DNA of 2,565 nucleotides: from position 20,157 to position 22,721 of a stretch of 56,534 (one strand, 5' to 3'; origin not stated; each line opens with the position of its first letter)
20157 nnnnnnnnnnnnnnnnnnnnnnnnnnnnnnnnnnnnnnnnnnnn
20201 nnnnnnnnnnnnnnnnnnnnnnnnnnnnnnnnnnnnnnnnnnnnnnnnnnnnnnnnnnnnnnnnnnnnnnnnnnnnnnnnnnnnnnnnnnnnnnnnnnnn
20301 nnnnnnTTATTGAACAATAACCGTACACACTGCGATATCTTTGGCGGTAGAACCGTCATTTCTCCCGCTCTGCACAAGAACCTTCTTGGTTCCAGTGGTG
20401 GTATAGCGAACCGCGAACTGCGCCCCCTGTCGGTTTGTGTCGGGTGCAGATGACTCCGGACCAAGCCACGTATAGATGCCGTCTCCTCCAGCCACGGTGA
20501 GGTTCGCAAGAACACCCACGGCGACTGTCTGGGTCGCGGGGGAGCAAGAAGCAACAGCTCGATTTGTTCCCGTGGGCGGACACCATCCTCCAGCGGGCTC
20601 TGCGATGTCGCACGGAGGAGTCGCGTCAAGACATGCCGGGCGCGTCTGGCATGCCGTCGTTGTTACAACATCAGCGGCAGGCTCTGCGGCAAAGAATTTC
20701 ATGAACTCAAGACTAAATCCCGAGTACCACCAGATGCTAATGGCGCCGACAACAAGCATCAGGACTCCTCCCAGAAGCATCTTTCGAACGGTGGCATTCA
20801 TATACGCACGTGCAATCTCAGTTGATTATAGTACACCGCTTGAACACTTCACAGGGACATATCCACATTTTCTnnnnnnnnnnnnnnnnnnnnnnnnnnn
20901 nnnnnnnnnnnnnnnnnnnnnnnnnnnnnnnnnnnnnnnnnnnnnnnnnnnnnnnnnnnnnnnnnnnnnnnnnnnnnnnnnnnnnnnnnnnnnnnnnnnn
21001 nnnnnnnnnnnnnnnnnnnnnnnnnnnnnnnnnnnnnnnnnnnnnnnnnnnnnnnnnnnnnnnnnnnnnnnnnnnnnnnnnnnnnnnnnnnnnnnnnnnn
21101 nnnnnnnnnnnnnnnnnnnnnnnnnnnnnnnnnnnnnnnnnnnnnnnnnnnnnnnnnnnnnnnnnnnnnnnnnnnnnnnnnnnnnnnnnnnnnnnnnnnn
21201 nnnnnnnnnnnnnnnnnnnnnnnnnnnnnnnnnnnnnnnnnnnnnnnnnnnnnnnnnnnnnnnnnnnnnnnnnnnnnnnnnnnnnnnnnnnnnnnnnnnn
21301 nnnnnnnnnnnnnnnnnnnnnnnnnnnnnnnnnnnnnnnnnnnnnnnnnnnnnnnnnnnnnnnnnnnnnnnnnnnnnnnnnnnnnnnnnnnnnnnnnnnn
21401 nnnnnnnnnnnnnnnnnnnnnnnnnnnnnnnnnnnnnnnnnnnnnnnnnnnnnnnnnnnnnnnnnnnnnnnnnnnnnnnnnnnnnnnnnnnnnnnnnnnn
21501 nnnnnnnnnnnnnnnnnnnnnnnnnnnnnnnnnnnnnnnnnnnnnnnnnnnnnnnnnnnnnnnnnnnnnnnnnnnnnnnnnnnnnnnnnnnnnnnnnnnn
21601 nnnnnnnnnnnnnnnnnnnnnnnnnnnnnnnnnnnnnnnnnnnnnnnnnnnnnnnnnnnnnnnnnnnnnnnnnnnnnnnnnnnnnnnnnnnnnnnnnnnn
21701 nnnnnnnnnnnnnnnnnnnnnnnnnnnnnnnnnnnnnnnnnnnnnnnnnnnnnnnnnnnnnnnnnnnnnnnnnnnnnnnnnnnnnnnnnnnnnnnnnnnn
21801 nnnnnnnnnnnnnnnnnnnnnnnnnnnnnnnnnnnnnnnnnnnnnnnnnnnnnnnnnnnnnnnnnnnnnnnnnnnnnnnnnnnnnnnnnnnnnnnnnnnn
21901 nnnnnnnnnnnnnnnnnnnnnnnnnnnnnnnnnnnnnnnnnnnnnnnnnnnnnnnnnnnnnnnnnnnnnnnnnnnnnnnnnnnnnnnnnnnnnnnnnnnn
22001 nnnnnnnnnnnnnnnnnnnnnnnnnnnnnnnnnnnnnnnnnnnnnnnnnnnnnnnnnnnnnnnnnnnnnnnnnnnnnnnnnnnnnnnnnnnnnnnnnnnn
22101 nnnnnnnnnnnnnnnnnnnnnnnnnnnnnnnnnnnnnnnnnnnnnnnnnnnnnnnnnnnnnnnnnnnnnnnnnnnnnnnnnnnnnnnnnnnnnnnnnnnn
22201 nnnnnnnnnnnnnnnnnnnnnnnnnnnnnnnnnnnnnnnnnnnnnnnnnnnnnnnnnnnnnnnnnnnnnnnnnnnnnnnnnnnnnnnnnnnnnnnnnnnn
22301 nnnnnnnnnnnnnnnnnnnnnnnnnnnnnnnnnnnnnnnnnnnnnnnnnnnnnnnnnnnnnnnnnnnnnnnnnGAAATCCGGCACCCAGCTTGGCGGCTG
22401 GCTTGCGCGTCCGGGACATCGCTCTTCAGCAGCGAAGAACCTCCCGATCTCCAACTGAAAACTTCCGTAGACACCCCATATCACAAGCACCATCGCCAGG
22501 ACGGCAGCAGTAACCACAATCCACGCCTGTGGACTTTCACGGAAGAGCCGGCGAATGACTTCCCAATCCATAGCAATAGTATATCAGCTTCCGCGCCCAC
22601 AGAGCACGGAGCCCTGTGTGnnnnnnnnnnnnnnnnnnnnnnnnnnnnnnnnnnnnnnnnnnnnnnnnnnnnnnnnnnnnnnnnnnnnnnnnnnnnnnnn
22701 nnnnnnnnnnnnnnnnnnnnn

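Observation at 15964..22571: Conserved N-terminal anchor motif GF(S/T)(L/F)(E/D)x x(R/K)FFA(A/C)(E/T) in four consecutive proteins: a prepilin-like sequence placed after, not before, the hydrophobic helix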

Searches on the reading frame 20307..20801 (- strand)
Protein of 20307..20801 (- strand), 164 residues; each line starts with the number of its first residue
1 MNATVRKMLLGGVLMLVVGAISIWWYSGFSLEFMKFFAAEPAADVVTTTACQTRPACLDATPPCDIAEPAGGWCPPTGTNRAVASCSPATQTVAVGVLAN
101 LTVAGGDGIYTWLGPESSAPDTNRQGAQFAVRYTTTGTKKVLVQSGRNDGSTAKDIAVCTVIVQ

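Call 3: search_protein_families(library=pfam, proteins=[window:20307-20801:-], max_evalue=0.01)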
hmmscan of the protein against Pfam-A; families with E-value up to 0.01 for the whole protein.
window:20307-20801:- (164 aa): 0 families

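Call 4: search_protein_families(library=ncbifam, proteins=[window:20307-20801:-], max_evalue=0.01)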
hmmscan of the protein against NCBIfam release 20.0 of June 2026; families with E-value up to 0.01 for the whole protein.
window:20307-20801:- (164 aa): 0 families

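Call 9: find_encoding_contigs(protein=window:20307-20801:-, flank=3000, max_places=5)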
Protein window:20307-20801:- (164 aa): no gene with exactly this product is on record in the collection.
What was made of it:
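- Tried and rejected: An exact look-up of protein C found no record (call 9).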

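Call 34: predict_structure(alignment_id=A4)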
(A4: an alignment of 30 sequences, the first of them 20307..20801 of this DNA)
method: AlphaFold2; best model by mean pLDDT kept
length: 164 residues; sequences in the alignment: 30
mean_pLDDT: 86.4   pTM: 0.57
mean pLDDT of the five models: 86.4, 86.0, 83.0, 81.9, 81.3
residues with pLDDT >= 90: 108; 70-90: 27; 50-70: 29; < 50: 0
segments of 3 or more residues with pLDDT < 50: none
pLDDT, mean of each block of 10 residues (from residue 1): 92 98 92 72 60 90 94 73 88 96 93 77 75 95 92 94 96
secondary structure, 60 per line:
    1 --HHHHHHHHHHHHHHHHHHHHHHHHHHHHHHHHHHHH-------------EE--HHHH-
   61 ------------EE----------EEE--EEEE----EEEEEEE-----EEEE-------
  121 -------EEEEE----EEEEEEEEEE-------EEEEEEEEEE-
elements in order: H3-38 H56-59 E85-87 E90-93 E98-104 E110-113 E128-132 E137-146 E154-163
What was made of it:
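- In C, AlphaFold2 draws one unbroken helix through the putative site (call 34). AlphaFold2 predicts a continuous helix in C (call 34).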

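Call 58: fold_search(model_id=the predicted structure, library=pdb)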
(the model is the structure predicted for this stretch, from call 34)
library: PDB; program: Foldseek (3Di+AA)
matches with E <= 10: 1952; with E <= 0.001: 2
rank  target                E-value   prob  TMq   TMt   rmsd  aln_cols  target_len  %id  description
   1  8f2m_D                6.9e-04  1.00  0.36  0.16   4.6        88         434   14  Phi-29 scaffolding protein bound to intermediate-state MCP (released 2023-11-15)
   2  2l04_MODEL_1_A        8.8e-04  1.00  0.37  0.61   4.3        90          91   22  The Solution Structure of the C-terminal Ig-like Domain of the Bacteriophage Lambda Tail Tube Protein (released 2010-09-22)
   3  8f2n_AK               1.5e-03  1.00  0.36  0.16   4.6        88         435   14  Phi-29 partially-expanded fiberless prohead (released 2023-11-15)
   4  1epf_B                1.5e-03  1.00  0.30  0.27   4.6        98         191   20  CRYSTAL STRUCTURE OF THE TWO N-TERMINAL IMMUNOGLOBULIN DOMAINS OF THE NEURAL CELL ADHESION MOLECULE (NCAM) (released 2000-10-09)
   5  9avk                  1.7e-03  1.00  0.37  0.57   3.6        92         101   17  Structure of long Rib domain from Limosilactobacillus reuteri (released 2024-05-08)
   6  8f2o_A                1.7e-03  1.00  0.35  0.15   5.1        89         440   17  Phi-29 expanded, DNA-packaged fiberless prohead (released 2023-11-15)
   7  8f2n_H                1.8e-03  1.00  0.32  0.15   5.5        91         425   15  Phi-29 partially-expanded fiberless prohead (released 2023-11-15)
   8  2ncm_MODEL_1_A        1.9e-03  1.00  0.31  0.46   4.8       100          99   19  NEURAL CELL ADHESION MOLECULE, NMR, 20 STRUCTURES (released 1997-03-12)
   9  3tvm_H                2.0e-03  1.00  0.36  0.26   5.5       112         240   11  Structure of the mouse CD1d-SMC124-iNKT TCR complex (released 2012-02-01)
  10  9kvu                  2.0e-03  1.00  0.36  0.56   4.3        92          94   13  Structure of B1 domain in the bifunctional enzyme CelAly (released 2026-03-18)
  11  7z47_G                2.1e-03  1.00  0.38  0.08   3.7        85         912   18  Tail of bacteriophage SU10 (released 2022-08-10)
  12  4x9f_B                2.1e-03  1.00  0.33  0.16   4.2        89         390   20  Crystal structure of Dscam1 isoform 6.9, N-terminal four Ig domains (released 2015-12-16)
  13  5aea_A                2.1e-03  1.00  0.32  0.47   4.8        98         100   18  Crystal structure of human NCAM domain 1 (released 2016-04-13)
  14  9djw_D                2.3e-03  1.00  0.31  0.45   6.3       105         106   13  X-ray crystal structure of TNFa-VNAR D1 complex (released 2025-09-10)
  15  7wqp_R                2.4e-03  1.00  0.39  0.63   3.6        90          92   16  Adeno-associated virus serotype PHP.eB in complex with AAVR (released 2022-06-15)
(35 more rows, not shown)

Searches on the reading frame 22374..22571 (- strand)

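Call 50: search_protein_families(library=ncbifam, proteins=[window:22374-22571:-], max_evalue=10)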
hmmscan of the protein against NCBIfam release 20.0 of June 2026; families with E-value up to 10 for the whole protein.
seq(66 aa): 3 families
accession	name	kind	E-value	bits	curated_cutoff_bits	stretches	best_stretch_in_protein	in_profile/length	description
NF010287.0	PRK13727.1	equivalog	0.0023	17.9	105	1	5-51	28-73/82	type-F conjugative transfer system pilin chaperone TraQ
TIGR02741.1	TraQ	equivalog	0.014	15.6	111.6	1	5-56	27-76/93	type-F conjugative transfer system pilin chaperone TraQ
TIGR03434.1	ADOP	subfamily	0.1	10.6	622.3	1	5-37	667-699/803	ADOP family duplicated permease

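Call 51: search_protein_families(library=pfam, proteins=[window:22374-22571:-], max_evalue=10)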
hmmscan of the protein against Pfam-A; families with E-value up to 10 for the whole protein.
seq(66 aa): 0 families
